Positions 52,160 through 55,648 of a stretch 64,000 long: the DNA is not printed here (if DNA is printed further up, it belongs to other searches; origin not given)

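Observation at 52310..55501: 1063-aa fusion of an O-antigen ligase/polymerase-like (Wzy_C) domain with a GT-C-like domain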

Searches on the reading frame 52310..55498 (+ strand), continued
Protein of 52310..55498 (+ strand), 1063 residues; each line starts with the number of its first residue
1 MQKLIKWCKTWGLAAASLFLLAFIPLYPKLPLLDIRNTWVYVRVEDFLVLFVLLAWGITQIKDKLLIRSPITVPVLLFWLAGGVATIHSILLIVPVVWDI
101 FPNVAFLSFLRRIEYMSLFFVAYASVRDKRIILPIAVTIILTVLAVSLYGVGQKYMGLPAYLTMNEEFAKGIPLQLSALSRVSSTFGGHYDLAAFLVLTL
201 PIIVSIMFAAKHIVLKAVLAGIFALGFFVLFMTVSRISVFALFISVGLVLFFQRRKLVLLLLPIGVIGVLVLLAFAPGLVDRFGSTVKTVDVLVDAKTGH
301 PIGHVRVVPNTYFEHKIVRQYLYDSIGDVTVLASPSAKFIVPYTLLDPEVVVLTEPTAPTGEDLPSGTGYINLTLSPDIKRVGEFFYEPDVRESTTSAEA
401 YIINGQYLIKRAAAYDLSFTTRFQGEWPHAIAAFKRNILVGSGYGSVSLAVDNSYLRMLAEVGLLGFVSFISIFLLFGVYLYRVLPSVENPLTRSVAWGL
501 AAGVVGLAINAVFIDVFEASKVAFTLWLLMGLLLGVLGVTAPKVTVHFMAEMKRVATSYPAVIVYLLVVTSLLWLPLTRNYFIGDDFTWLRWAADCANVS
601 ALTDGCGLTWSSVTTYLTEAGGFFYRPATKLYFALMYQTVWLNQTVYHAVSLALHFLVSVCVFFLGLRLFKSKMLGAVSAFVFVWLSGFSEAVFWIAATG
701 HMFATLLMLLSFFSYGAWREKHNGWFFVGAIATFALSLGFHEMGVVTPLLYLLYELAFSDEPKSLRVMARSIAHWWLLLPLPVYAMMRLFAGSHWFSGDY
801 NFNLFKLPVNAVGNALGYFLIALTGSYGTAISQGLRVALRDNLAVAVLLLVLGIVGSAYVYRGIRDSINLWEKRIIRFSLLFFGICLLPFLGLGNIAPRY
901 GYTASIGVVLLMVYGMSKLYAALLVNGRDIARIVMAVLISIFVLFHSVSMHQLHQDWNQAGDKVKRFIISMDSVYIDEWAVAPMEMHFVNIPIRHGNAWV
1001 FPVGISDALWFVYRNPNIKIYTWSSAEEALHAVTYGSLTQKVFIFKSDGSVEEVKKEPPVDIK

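Call 29: search_protein_families(library=pfam, alignment_id=A2, max_evalue=1)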
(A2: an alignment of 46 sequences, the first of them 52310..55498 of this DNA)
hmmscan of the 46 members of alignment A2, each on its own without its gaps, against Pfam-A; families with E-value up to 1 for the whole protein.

A. member 1, window:52310-55498:+ (1063 aa): 1 family
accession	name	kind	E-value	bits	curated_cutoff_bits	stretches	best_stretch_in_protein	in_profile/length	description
PF04932.20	Wzy_C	-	0.019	15.2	31.7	2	407-471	64-149/149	O-Antigen ligase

B. families by the number of members that match (of 46 scanned): 15 families
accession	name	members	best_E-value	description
PF04932.20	Wzy_C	36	1.1e-06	O-Antigen ligase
PF12555.13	SteA-like_C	2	0.1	SteA-like C-terminal domain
PF11031.13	Phage_holin_T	2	0.13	Bacteriophage T holin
PF07226.16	DUF1422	1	0.0049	Protein of unknown function (DUF1422)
PF13231.12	PMT_2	1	0.011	Dolichyl-phosphate-mannose-protein mannosyltransferase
PF14408.11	Actino_peptide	1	0.04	Ribosomally synthesised peptide in actinomycetes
PF07235.16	DUF1427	1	0.094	Protein of unknown function (DUF1427)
PF15086.11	UPF0542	1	0.099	Uncharacterised protein family UPF0542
PF12208.14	DUF3601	1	0.14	Domain of unknown function (DUF3601)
PF07954.16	DUF1689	1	0.15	Protein of unknown function (DUF1689)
PF18350.7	SH3_17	1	0.23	Restriction endonuclease SH3 domain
PF05038.18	Cytochrom_B558a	1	0.29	Cytochrome Cytochrome b558 alpha-subunit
PF11384.13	DUF3188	1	0.31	Protein of unknown function (DUF3188)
PF05954.17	Phage_GPD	1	0.38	Phage tail baseplate hub (GPD)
PF23533.1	Microp_apicomplexa_19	1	0.64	Apicomplexa microprotein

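Call 35: find_related_loci(query=A2, collection=genome_contigs, flank=6000)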
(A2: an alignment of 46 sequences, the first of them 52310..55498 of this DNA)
Query A2 (1063 aa) in genome_contigs; peptide patterns used: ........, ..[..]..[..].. (x = any residue, [..] = any of these).
599 stretches matched a pattern (row limit reached: there are more); 584 encode a relative of the query (tblastn E <= 1e-3); the best 80 are kept; 80 distinct loci.
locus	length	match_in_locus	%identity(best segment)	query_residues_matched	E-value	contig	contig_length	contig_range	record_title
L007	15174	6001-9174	57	1-1058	0e+0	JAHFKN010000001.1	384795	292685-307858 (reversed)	MAG: Candidatus Gottesmanbacteria bacterium isolate nzgw410 NODE_16_length_384796_cov_19.669238, whole genome shotgun se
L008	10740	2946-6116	57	1-1057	0e+0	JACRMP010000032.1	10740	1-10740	MAG: Candidatus Gottesmanbacteria bacterium isolate NC_groundwater_1910_Pr3_S2p5_48_11 SR2-18-S2p5_coassembly_scaffold_3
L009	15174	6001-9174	57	1-1058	0e+0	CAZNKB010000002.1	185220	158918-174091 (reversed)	MAG TPA_asm: uncultured Gammaproteobacteria bacterium isolate SRP173033_co3_60 genome assembly, contig: NODE_26_length_1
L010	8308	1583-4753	56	1-1058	0e+0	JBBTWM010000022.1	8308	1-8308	MAG: Patescibacteria group bacterium isolate H41-bin127_1 H41_bin127_1_000000000022, whole genome shotgun sequence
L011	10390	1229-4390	54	4-1059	0e+0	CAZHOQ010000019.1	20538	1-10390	MAG TPA_asm: uncultured Gammaproteobacteria bacterium isolate SRP093185_co1_203 genome assembly, contig: NODE_1572_lengt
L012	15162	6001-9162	55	1-1056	0e+0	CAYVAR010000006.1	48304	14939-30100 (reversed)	MAG TPA_asm: uncultured Gammaproteobacteria bacterium isolate binchicken_co110_1166 genome assembly, contig: NODE_1745_l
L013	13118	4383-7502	53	1-1062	0e+0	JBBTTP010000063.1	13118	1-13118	MAG: Patescibacteria group bacterium isolate H52-bin037_1 H52_bin037_1_000000000063, whole genome shotgun sequence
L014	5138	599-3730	52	1-1063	0e+0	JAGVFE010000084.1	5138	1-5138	MAG: Candidatus Woesebacteria bacterium isolate DeMMO2_52 c_000000115230, whole genome shotgun sequence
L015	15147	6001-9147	52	1-1063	0e+0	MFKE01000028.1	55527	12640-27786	MAG: Candidatus Gottesmanbacteria bacterium RIFOXYB1_FULL_47_11 rifoxyb1_full_scaffold_852, whole genome shotgun sequenc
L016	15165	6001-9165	51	1-1056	0e+0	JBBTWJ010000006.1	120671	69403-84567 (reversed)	MAG: Patescibacteria group bacterium isolate H41-bin149_1 H41_bin149_1_000000000006, whole genome shotgun sequence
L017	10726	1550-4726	50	1-1059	0e+0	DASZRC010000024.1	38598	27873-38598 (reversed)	MAG TPA_asm: Patescibacteria group bacterium isolate SMAG_U6014 k141_342073, whole genome shotgun sequence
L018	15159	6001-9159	52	1-1056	0e+0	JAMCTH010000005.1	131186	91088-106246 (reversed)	MAG: Patescibacteria group bacterium isolate FK_Sedi_A_Bin.175 NODE_133_length_131186_cov_5.29273, whole genome shotgun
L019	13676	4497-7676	48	1-1058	0e+0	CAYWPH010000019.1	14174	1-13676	MAG TPA_asm: uncultured Gammaproteobacteria bacterium isolate SRP302447_co3_825 genome assembly, contig: NODE_11943_leng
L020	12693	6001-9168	49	3-1053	0e+0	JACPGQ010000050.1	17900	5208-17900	MAG: Candidatus Levyibacteriota bacterium isolate NC_groundwater_392_Ag_B-0.1um_43_10 GD18-4_B1_scaffold_1029647, whole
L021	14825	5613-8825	49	3-1057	0e+0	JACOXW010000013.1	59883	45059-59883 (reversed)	MAG: Candidatus Levyibacteriota bacterium isolate NC_groundwater_163_Ag_S-0.1um_40_14 S4_GD2017_2_S1_scaffold_741, whole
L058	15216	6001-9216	46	1-1063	0e+0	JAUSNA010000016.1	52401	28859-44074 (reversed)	MAG: Candidatus Levyibacteriota bacterium isolate E19_metabat.bin.104 E19_k141_500035, whole genome shotgun sequence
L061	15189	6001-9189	87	1-1063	0e+0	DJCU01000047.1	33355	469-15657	MAG TPA_asm: Candidatus Gottesmanbacteria bacterium UBA5942 UBA5942_contig_285, whole genome shotgun sequence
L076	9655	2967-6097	47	1-1063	0e+0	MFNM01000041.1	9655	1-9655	MAG: Candidatus Levybacteria bacterium RIFCSPHIGHO2_01_FULL_37_33 rifcsphigho2_01_scaffold_63519, whole genome shotgun s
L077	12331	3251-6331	44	16-1063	0e+0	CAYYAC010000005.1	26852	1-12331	MAG TPA_asm: uncultured Gammaproteobacteria bacterium isolate SRP200132_co2_12 genome assembly, contig: NODE_1361_length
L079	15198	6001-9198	48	1-1063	0e+0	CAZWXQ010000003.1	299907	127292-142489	MAG TPA_asm: uncultured Gammaproteobacteria bacterium isolate SRP292972_co3_100 genome assembly, contig: NODE_48_length_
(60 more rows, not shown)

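Call 74: list_cluster_members(proteins=[window:52310-55498:+])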
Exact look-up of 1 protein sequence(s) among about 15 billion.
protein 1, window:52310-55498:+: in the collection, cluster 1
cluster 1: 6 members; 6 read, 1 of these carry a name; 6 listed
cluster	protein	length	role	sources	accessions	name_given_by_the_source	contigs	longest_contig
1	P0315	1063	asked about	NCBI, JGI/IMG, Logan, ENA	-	-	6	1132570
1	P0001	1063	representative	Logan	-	-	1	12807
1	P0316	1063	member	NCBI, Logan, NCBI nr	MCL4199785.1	O-antigen ligase family protein [Patescibacteria group bacterium]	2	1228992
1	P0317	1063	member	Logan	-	-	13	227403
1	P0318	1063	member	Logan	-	-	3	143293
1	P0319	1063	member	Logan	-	-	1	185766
